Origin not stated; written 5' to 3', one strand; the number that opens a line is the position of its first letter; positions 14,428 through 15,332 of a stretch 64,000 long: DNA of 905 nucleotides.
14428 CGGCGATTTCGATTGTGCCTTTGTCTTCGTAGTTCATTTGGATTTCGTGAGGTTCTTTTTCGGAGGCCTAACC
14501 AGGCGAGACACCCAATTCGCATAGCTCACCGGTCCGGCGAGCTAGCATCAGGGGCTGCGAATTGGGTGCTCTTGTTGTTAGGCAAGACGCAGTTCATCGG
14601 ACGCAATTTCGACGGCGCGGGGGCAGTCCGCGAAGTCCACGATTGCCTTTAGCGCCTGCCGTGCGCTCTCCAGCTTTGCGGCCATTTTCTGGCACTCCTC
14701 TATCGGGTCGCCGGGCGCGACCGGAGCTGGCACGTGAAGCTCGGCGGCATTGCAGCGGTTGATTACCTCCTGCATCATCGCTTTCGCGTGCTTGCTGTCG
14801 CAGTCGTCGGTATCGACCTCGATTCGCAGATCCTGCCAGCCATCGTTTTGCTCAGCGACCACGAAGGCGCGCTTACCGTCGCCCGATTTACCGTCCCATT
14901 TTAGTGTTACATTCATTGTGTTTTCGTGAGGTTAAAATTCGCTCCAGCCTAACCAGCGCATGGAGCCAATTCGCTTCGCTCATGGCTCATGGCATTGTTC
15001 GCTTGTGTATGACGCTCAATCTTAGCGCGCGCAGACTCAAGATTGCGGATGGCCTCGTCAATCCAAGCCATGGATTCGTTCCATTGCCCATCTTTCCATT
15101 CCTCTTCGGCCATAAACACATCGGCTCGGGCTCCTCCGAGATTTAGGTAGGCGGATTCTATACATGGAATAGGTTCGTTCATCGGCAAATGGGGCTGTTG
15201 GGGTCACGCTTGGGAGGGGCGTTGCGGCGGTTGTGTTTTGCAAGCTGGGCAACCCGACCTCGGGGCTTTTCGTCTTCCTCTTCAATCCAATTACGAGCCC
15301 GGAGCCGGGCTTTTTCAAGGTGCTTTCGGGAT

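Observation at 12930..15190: Array A: tandem ORF-then-hairpin units with textbook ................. core boxes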

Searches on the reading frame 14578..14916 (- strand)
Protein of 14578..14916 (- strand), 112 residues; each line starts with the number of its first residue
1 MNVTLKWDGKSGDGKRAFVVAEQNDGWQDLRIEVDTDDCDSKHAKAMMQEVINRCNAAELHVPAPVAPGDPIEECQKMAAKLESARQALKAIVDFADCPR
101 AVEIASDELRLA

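Call 13: search_protein_families(library=phrogs, proteins=[window:14578-14916:-], max_evalue=0.01)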
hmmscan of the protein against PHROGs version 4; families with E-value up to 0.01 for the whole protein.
window:14578-14916:- (112 aa): 0 families

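Call 14: search_protein_families(library=pfam, proteins=[window:14578-14916:-], max_evalue=0.01)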
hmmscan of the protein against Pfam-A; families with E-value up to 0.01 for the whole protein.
window:14578-14916:- (112 aa): 0 families

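Call 20: find_related_loci(query=window:14578-14916:-, collection=viral_contigs, flank=6000)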
Query window:14578-14916:- (112 aa) in viral_contigs; peptide patterns used: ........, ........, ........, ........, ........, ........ (x = any residue, [..] = any of these).
1 stretches matched a pattern, but none encodes a relative of the query by tblastn (E <= 1e-3).

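Call 22: find_encoding_contigs(protein=window:14578-14916:-, flank=10000, max_places=10)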
Protein window:14578-14916:- (112 aa): 1 contig read that carries it; 1 place shown.
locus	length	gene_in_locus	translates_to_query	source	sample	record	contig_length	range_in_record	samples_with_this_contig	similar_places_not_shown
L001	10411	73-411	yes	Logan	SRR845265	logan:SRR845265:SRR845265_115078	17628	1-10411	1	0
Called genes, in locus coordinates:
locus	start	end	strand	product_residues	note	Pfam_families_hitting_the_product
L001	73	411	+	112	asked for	-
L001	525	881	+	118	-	-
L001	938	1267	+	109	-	-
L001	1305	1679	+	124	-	-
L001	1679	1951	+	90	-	-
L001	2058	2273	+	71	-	-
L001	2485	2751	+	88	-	-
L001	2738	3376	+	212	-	PF18909:dGTP_diPhyd_N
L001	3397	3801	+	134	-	-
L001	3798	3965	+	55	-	-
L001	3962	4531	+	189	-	-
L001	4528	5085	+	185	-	PF13578:Methyltransf_24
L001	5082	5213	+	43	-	-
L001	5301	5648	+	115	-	-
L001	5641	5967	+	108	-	-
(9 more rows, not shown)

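Call 26: find_homologous_proteins(query=window:14578-14916:-, max_evalue=0.01)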
Query window:14578-14916:- (112 aa): 59 proteins with E <= 0.01 among 65 candidates.
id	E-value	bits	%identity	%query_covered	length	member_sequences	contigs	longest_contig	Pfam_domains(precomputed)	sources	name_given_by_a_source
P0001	2.9e-68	245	100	100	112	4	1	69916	-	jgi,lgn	-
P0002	4.6e-46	173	72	98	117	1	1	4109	-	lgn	-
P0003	2.7e-28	116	74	71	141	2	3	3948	-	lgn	-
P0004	2.3e-27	113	86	52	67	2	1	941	-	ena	-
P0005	1.0e-26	111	69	69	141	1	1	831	-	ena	-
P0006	4.3e-26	109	64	75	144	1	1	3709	-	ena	-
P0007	1.3e-25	108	89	50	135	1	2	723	-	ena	-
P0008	2.3e-25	107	64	76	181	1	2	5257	-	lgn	-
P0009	3.0e-25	106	81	52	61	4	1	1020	-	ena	-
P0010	3.5e-25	106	84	51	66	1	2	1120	-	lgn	-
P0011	6.3e-25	105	84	50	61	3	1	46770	-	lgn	-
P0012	1.1e-24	105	81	52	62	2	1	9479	-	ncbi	-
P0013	1.5e-24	104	72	60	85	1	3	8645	-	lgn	-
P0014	2.4e-24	103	89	49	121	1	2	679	-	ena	-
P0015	2.4e-24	103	81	52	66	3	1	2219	-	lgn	-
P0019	2.2e-23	100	78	52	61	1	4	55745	-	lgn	-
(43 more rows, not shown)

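Call 28: find_encoding_contigs(protein=P0002, flank=5000, max_places=4)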
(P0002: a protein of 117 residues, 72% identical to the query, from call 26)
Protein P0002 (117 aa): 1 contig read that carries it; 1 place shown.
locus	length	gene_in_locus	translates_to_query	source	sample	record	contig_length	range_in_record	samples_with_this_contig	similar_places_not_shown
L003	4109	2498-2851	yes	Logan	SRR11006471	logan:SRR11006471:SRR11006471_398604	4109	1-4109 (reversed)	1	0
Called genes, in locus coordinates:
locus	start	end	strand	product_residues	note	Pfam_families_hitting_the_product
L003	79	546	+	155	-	-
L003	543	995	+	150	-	-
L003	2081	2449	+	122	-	-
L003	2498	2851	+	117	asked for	-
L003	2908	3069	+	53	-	-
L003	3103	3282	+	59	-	-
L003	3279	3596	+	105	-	-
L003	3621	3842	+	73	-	-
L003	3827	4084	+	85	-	-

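Call 29: find_encoding_contigs(protein=P0011, flank=6000, max_places=4)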
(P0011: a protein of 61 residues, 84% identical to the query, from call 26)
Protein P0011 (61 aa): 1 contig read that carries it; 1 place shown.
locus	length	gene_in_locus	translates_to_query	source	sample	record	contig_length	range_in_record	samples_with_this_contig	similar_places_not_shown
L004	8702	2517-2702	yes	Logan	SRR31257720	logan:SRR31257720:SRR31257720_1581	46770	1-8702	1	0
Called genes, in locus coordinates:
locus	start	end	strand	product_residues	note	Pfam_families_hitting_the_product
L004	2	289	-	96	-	?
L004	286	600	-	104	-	-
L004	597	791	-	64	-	-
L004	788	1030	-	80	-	PF02954:HTH_8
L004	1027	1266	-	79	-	-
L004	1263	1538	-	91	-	-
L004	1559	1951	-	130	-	-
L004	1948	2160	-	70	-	-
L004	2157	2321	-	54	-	-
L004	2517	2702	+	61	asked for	-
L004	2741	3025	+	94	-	-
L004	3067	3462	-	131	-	-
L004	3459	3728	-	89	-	-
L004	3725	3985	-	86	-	-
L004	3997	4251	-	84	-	-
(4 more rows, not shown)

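Call 30: find_encoding_contigs(protein=P0019, flank=6000, max_places=4)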
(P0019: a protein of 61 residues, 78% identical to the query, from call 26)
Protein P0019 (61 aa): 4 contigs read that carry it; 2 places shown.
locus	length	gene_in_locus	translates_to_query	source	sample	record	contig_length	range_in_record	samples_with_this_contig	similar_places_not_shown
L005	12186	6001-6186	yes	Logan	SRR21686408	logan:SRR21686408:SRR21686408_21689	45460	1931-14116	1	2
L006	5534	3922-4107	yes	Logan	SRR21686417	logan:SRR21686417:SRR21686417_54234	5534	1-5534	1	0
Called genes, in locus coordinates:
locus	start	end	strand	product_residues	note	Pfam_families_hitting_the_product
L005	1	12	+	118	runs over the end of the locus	-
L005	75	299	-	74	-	-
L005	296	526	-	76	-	-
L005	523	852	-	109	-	-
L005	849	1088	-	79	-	-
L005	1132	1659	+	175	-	-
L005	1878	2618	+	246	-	-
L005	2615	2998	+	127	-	-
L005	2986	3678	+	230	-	-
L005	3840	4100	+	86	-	-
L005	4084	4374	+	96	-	-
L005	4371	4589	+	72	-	-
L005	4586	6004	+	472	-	-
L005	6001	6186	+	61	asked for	-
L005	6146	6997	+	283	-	-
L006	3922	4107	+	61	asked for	-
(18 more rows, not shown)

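Call 37: find_related_loci(query=A1, collection=viral_contigs, flank=3000)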
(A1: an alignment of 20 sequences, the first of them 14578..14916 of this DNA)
Query A1 (112 aa) in viral_contigs; peptide patterns used: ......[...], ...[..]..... (x = any residue, [..] = any of these).
24 stretches matched a pattern; 4 encode a relative of the query (tblastn E <= 1e-3); 4 distinct loci.
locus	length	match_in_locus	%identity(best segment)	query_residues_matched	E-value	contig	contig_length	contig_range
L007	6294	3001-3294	58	1-93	4e-29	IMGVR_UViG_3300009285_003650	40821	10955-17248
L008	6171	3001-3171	79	1-57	1e-27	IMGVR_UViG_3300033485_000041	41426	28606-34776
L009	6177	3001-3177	73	1-59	1e-26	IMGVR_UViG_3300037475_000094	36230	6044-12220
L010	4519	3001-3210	44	1-69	2e-13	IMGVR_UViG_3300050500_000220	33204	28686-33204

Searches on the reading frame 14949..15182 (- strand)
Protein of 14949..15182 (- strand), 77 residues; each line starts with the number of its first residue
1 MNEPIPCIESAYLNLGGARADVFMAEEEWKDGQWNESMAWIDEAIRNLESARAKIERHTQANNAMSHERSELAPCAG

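Call 13: search_protein_families(library=phrogs, proteins=[window:14949-15182:-], max_evalue=0.01)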
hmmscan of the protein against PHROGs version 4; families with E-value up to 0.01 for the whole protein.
window:14949-15182:- (77 aa): 0 families

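Call 14: search_protein_families(library=pfam, proteins=[window:14949-15182:-], max_evalue=0.01)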
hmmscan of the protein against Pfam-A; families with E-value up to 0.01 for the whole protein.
window:14949-15182:- (77 aa): 0 families

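Call 25: find_encoding_contigs(protein=window:14949-15182:-, flank=10000, max_places=10)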
Protein window:14949-15182:- (77 aa): no gene with exactly this product is on record in the collection.
